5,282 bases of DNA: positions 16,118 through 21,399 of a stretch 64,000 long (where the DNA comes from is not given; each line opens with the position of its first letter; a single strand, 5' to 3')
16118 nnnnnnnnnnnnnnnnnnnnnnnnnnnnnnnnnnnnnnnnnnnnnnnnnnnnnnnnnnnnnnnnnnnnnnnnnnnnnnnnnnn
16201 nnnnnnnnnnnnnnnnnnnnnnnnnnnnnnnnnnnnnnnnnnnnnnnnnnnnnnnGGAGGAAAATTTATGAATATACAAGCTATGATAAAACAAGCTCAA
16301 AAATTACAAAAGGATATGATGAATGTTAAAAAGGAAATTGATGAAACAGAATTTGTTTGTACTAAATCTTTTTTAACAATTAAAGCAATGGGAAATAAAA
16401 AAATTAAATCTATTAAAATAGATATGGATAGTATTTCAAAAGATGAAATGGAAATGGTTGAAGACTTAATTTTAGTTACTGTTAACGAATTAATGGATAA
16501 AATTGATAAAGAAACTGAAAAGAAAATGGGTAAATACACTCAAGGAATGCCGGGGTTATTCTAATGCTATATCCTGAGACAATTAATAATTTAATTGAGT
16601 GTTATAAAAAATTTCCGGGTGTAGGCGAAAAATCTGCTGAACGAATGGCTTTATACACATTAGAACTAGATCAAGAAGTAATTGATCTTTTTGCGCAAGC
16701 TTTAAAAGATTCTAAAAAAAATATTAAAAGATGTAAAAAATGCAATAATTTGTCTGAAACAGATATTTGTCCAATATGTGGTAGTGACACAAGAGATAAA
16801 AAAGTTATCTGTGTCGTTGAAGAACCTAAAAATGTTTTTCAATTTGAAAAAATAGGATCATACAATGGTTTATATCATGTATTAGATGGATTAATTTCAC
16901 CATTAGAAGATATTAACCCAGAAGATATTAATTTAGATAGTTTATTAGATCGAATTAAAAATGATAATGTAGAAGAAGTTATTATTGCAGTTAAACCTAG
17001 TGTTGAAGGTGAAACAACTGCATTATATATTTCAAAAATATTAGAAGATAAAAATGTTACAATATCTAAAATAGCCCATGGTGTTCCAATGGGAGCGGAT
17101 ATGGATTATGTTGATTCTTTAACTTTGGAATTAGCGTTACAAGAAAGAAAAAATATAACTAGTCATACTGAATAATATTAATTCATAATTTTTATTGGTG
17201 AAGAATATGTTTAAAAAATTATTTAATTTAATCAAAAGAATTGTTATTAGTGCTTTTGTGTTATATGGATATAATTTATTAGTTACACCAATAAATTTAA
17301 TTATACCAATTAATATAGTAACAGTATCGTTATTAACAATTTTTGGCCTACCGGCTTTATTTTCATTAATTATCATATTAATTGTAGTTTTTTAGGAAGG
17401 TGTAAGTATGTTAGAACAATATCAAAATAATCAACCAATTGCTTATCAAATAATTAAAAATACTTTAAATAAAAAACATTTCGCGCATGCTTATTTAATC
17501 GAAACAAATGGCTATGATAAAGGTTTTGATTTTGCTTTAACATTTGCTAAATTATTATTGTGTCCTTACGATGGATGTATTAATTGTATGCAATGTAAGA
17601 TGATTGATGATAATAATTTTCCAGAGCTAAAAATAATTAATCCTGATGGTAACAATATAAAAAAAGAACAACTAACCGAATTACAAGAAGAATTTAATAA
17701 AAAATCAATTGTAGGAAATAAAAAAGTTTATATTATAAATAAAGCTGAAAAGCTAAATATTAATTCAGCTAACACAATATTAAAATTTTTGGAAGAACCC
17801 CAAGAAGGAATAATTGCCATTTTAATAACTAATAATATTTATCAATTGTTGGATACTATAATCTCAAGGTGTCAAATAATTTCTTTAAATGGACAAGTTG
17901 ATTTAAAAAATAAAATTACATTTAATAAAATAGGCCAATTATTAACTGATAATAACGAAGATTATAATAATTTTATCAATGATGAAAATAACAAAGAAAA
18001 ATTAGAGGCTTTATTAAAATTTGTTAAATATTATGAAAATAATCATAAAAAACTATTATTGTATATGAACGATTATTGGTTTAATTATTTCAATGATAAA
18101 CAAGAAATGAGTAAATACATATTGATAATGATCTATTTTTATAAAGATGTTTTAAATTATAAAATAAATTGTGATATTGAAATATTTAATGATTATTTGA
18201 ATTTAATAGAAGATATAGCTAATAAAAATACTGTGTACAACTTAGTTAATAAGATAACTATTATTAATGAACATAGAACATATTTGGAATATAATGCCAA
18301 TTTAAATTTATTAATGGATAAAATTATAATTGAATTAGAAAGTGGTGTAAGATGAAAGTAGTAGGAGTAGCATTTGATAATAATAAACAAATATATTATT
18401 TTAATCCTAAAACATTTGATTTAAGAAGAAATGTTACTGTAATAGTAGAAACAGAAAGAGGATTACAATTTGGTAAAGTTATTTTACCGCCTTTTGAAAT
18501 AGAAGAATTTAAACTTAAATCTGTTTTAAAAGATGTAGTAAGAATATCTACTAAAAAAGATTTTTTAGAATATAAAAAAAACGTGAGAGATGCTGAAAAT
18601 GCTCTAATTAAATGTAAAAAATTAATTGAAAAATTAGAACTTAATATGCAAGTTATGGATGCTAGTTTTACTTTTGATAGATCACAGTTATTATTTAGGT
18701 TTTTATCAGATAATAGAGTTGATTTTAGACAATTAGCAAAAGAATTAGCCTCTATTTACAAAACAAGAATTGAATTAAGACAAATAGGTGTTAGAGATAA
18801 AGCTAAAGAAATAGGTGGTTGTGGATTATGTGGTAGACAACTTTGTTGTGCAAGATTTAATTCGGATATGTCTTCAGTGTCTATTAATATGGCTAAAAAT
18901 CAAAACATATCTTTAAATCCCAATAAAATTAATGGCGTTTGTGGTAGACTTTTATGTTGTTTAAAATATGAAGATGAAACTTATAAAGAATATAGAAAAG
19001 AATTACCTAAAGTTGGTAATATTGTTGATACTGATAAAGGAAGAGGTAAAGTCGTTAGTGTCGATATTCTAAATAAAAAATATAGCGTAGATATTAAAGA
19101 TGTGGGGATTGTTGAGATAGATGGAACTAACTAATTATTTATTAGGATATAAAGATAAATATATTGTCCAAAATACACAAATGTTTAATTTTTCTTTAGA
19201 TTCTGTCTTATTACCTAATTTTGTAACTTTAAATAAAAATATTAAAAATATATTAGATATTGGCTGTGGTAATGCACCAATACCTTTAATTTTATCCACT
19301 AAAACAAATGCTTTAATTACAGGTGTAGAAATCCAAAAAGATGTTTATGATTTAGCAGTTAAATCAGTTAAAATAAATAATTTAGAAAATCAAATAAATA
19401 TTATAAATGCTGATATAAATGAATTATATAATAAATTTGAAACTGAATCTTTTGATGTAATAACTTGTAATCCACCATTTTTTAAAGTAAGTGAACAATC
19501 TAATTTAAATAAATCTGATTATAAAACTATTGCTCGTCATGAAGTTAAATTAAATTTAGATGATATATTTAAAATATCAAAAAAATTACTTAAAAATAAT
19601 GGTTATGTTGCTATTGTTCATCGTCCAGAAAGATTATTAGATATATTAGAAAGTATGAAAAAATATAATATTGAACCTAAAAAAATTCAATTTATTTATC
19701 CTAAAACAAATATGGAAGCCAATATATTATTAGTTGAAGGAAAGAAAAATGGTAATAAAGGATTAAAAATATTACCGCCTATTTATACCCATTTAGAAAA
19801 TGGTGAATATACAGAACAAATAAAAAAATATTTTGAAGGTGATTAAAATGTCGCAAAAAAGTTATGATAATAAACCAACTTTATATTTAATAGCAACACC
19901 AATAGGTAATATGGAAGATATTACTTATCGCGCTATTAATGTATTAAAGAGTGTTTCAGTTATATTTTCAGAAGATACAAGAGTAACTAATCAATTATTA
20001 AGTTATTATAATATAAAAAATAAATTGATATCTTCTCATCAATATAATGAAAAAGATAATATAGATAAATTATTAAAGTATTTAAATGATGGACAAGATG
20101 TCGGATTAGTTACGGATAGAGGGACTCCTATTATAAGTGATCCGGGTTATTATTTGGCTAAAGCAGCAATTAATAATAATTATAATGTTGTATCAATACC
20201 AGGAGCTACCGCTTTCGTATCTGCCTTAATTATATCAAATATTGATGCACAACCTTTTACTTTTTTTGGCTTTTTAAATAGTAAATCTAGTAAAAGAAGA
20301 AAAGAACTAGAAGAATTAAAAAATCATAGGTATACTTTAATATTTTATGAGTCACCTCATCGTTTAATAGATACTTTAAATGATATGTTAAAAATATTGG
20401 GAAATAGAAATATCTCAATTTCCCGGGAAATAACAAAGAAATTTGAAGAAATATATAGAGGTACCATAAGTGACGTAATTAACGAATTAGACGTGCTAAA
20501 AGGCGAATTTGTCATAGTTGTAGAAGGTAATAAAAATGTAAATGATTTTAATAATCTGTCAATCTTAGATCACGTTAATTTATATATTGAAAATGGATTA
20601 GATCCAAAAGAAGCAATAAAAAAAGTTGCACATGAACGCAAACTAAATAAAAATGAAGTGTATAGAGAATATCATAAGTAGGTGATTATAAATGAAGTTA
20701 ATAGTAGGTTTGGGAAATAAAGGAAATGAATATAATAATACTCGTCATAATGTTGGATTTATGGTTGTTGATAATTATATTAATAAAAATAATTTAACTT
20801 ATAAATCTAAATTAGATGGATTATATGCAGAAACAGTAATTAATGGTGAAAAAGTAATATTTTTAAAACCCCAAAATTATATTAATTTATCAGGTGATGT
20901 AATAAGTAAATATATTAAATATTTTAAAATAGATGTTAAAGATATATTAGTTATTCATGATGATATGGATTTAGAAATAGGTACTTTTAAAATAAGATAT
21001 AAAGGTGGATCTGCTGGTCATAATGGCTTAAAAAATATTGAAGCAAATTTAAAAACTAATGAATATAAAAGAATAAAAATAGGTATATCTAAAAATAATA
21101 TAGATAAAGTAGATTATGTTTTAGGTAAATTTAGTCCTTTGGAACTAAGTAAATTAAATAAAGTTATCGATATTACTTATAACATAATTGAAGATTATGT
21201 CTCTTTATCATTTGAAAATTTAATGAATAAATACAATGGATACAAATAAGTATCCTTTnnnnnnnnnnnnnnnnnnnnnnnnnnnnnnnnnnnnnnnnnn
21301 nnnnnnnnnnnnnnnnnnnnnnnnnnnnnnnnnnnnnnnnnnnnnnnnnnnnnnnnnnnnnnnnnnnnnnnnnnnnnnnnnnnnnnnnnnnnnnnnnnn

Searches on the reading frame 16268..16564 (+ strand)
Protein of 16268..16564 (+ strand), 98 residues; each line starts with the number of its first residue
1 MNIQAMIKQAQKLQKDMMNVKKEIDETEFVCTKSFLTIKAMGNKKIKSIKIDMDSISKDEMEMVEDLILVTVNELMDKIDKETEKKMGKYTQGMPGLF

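Call 10: search_protein_families(library=ncbifam, proteins=[window:16268-16564:+], max_evalue=0.00001)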
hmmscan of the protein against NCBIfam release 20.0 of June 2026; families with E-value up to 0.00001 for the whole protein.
window:16268-16564:+ (98 aa): 2 families
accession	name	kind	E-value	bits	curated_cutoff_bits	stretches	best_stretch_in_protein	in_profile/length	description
TIGR00103.1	DNA_YbaB_EbfC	equivalog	6.3e-13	48.7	49.45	1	2-97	7-104/104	YbaB/EbfC family nucleoid-associated protein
NF011218.0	PRK14625.1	equivalog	1.9e-07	31.4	151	1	3-97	4-100/109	hypothetical protein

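Call 34: find_encoding_contigs(protein=window:16268-16564:+, flank=5000, max_places=10)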
Protein window:16268-16564:+ (98 aa): 7 contigs read that carry it; 5 places shown.
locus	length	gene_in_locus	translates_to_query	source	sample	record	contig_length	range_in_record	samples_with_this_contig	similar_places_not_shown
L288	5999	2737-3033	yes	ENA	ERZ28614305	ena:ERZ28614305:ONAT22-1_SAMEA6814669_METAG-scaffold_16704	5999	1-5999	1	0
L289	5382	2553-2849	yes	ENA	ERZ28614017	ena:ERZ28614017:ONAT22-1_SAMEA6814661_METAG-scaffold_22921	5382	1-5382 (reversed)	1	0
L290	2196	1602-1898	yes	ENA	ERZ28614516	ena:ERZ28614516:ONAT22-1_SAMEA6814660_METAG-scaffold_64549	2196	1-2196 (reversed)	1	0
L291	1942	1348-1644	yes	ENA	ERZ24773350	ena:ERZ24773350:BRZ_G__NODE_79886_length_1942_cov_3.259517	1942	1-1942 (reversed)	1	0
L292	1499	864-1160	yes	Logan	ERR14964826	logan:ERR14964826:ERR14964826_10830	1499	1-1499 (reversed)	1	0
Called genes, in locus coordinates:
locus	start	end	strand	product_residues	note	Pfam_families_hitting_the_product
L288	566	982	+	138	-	PF00383:dCMP_cyt_deam_1, PF14437:MafB19-deam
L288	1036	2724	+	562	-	PF05496:RuvB_N (faint), PF13177:DNA_pol3_delta2, PF00004:AAA, PF22608:DNAX_ATPase_lid, PF12169:DNA_pol3_gamma3 (weak)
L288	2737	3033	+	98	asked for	PF02575:YbaB_DNA_bd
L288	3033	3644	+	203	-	PF21176:RecR_HhH, PF02132:RecR_ZnF, PF01751:Toprim, PF13662:Toprim_4, PF21175:RecR_C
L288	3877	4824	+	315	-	PF13177:DNA_pol3_delta2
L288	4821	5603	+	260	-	PF04468:PSP1, PF28472:PSP1_3rd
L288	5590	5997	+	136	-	?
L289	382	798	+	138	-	PF00383:dCMP_cyt_deam_1, PF14437:MafB19-deam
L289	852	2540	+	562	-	PF05496:RuvB_N (faint), PF13177:DNA_pol3_delta2, PF00004:AAA, PF22608:DNAX_ATPase_lid, PF12169:DNA_pol3_gamma3 (weak)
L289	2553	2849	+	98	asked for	PF02575:YbaB_DNA_bd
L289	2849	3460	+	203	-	PF21176:RecR_HhH, PF02132:RecR_ZnF, PF01751:Toprim, PF13662:Toprim_4, PF21175:RecR_C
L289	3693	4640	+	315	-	PF13177:DNA_pol3_delta2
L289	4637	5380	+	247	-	PF04468:PSP1, PF28472:PSP1_3rd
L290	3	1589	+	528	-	?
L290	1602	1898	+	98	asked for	PF02575:YbaB_DNA_bd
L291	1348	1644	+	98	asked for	PF02575:YbaB_DNA_bd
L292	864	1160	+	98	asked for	PF02575:YbaB_DNA_bd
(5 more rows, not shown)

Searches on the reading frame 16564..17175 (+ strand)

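Call 10: search_protein_families(library=ncbifam, proteins=[window:16564-17175:+], max_evalue=0.00001)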
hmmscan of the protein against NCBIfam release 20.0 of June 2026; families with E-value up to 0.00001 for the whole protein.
window:16564-17175:+ (203 aa): 1 family
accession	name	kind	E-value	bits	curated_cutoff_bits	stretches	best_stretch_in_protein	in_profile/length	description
TIGR00615.1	recR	equivalog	1.5e-74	249.7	162.55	1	2-196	2-196/196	recombination mediator RecR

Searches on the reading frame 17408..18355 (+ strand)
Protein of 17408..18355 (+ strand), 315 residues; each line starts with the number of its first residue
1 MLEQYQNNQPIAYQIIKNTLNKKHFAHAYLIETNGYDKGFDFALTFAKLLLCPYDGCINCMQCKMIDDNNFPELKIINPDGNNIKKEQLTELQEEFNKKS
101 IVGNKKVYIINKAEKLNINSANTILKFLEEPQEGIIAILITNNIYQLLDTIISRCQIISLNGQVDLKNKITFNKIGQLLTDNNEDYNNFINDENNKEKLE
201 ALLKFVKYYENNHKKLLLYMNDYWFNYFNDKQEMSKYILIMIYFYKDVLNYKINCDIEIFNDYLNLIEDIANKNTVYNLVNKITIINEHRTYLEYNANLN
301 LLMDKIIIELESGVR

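Call 10: search_protein_families(library=ncbifam, proteins=[window:17408-18355:+], max_evalue=0.00001)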
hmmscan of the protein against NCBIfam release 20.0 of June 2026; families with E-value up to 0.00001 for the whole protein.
window:17408-18355:+ (315 aa): 49 families (the best 25 are shown)
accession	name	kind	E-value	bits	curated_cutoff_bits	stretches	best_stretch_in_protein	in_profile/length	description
NF005972.1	PRK08058.1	equivalog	2.9e-66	223.9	340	1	3-311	4-327/328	DNA polymerase III subunit delta'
TIGR00678.1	holB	equivalog_domain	5.4e-41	140.3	180.6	1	14-161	2-153/188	DNA polymerase III subunit delta'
NF005581.0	PRK07276.1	equivalog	1.5e-37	129.7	263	1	5-248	3-256/291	DNA polymerase III subunit delta'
NF004310.0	PRK05707.1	equivalog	2.1e-29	103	280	1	12-310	8-321/328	DNA polymerase III subunit delta'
NF005638.0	PRK07399.1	subfamily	1.5e-25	89.9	230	1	83-161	106-183/317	DNA polymerase III subunit delta'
NF005926.0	PRK07940.1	equivalog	8.8e-25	87.8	300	1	20-161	31-172/394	DNA polymerase III subunit delta'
NF004047.0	PRK05564.1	equivalog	5.6e-24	84.7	282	1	16-310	16-310/313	DNA polymerase III subunit delta'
NF005362.0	PRK06871.1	equivalog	9.1e-23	80.9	456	1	12-301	11-309/327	DNA polymerase III subunit delta'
NF004759.0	PRK06090.1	equivalog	1.5e-21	77.1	457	1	2-161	2-165/319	DNA polymerase III subunit delta'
TIGR02397.1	dnaX_nterm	equivalog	3.4e-21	75.9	250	1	9-183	19-193/355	DNA polymerase III subunit gamma/tau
NF005408.0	PRK06964.1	equivalog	2e-20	73.4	483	1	83-160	111-188/342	DNA polymerase III subunit delta'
NF004488.0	PRK05818.1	equivalog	2.8e-20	73.1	218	1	55-216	37-201/261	DNA polymerase III subunit delta'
NF011523.0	PRK14962.1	equivalog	2.5e-19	69.4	576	1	9-161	19-174/474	DNA polymerase III subunits gamma and tau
NF011514.0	PRK14953.1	equivalog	1.2e-18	67.3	536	1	9-160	21-175/488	DNA polymerase III subunits gamma and tau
NF004046.1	PRK05563.1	equivalog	4.5e-17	62.1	400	1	13-157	24-171/567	DNA polymerase III subunit gamma/tau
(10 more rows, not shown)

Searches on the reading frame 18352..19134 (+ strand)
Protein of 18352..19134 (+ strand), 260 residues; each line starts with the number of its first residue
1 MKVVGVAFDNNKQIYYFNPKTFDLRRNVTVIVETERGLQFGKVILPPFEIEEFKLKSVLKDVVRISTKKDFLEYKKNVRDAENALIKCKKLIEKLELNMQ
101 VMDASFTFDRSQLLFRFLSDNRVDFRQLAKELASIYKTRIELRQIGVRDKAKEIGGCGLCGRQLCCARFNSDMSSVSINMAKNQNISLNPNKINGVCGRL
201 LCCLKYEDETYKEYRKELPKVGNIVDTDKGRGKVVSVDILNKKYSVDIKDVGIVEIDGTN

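Call 10: search_protein_families(library=ncbifam, proteins=[window:18352-19134:+], max_evalue=0.00001)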
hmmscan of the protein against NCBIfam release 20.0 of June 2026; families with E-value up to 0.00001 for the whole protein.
window:18352-19134:+ (260 aa): 1 family
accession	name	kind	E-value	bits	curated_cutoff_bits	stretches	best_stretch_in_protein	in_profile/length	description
NF041131.1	RicT_YaaT_fam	subfamily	1e-84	283.3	70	1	29-239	2-212/213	regulatory iron-sulfur-containing complex subunit RicT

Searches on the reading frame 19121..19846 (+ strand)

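Call 10: search_protein_families(library=ncbifam, proteins=[window:19121-19846:+], max_evalue=0.00001)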
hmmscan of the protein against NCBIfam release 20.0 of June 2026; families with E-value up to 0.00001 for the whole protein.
window:19121-19846:+ (241 aa): 13 families
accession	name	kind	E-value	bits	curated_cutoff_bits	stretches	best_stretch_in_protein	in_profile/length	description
NF047853.1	tRm6a37MtseTrmN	equivalog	3.8e-19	69.4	350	1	23-176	27-176/244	tRNA(1)(Val) (adenine(37)-N(6))-methyltransferase TrmN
NF011529.0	PRK14968.1-3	equivalog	4.9e-14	52.2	162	1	10-169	5-158/198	putative methyltransferase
TIGR03534.1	RF_mod_PrmC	equivalog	4.4e-12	46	199.1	1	39-167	87-219/253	peptide chain release factor N(5)-glutamine methyltransferase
TIGR03533.1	L3_gln_methyl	equivalog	3.2e-11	43.1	229.7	1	37-135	118-213/284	50S ribosomal protein L3 N(5)-glutamine methyltransferase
NF043040.1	corrin_prot_MT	hypoth_equivalog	1.2e-10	41.2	180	1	40-116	41-116/216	corrinoid protein-associated methyltransferase CpaM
TIGR00536.1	hemK_fam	subfamily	3.2e-10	39.5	115.5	1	38-134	112-205/286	HemK family protein methyltransferase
NF011528.0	PRK14968.1-2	equivalog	5.5e-08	32.6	171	1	7-129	6-126/205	putative methyltransferase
TIGR00537.1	hemK_rel_arch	hypoth_equivalog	1.7e-07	31.1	87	1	27-139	7-109/179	HemK2/MTQ2 family protein methyltransferase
NF008725.1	PRK11727.1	equivalog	3.8e-07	30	302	1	39-129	97-192/293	23S rRNA (adenine(1618)-N(6))-methyltransferase RlmF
TIGR01983.1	UbiG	equivalog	9.6e-07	28.3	102.95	1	40-117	49-123/228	bifunctional 2-polyprenyl-6-hydroxyphenol methylase/3-demethylubiquinol 3-O-methyltransferase UbiG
NF011530.0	PRK14968.1-4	equivalog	9.7e-07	28.3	243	1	15-163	13-153/202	putative methyltransferase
TIGR00091.1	TIGR00091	equivalog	3.8e-06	26.4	112.65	1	34-110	9-87/194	tRNA (guanosine(46)-N7)-methyltransferase TrmB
TIGR01934.1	MenG_MenH_UbiE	subfamily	9.7e-06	25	158.35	0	39-116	38-112/223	ubiquinone/menaquinone biosynthesis methyltransferase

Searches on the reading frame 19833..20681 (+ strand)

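Call 10: search_protein_families(library=ncbifam, proteins=[window:19833-20681:+], max_evalue=0.00001)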
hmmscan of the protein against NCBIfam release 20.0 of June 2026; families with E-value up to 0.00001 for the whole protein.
window:19833-20681:+ (282 aa): 4 families
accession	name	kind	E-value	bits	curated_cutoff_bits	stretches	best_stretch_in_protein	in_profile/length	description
TIGR00096.1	TIGR00096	equivalog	3e-77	259.7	167.9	1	17-281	2-272/275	16S rRNA (cytidine(1402)-2'-O)-methyltransferase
NF011570.0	PRK14994.1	equivalog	1.1e-63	215.2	502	1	6-278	3-279/287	16S rRNA (cytidine(1402)-2'-O)-methyltransferase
NF004455.0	PRK05787.1-3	equivalog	2.4e-07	30.5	258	1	16-218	2-204/221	cobalt-precorrin-7 (C(5))-methyltransferase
TIGR01465.1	cobM_cbiF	equivalog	4.8e-06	26.1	259.65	0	19-219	3-210/247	precorrin-4 C(11)-methyltransferase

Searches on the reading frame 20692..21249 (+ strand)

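Call 10: search_protein_families(library=ncbifam, proteins=[window:20692-21249:+], max_evalue=0.00001)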
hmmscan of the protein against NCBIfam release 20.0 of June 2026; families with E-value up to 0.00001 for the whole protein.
window:20692-21249:+ (185 aa): 1 family
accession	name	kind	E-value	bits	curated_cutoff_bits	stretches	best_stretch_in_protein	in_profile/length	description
TIGR00447.2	pth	equivalog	2.1e-55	187.2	100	1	2-168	1-171/172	aminoacyl-tRNA hydrolase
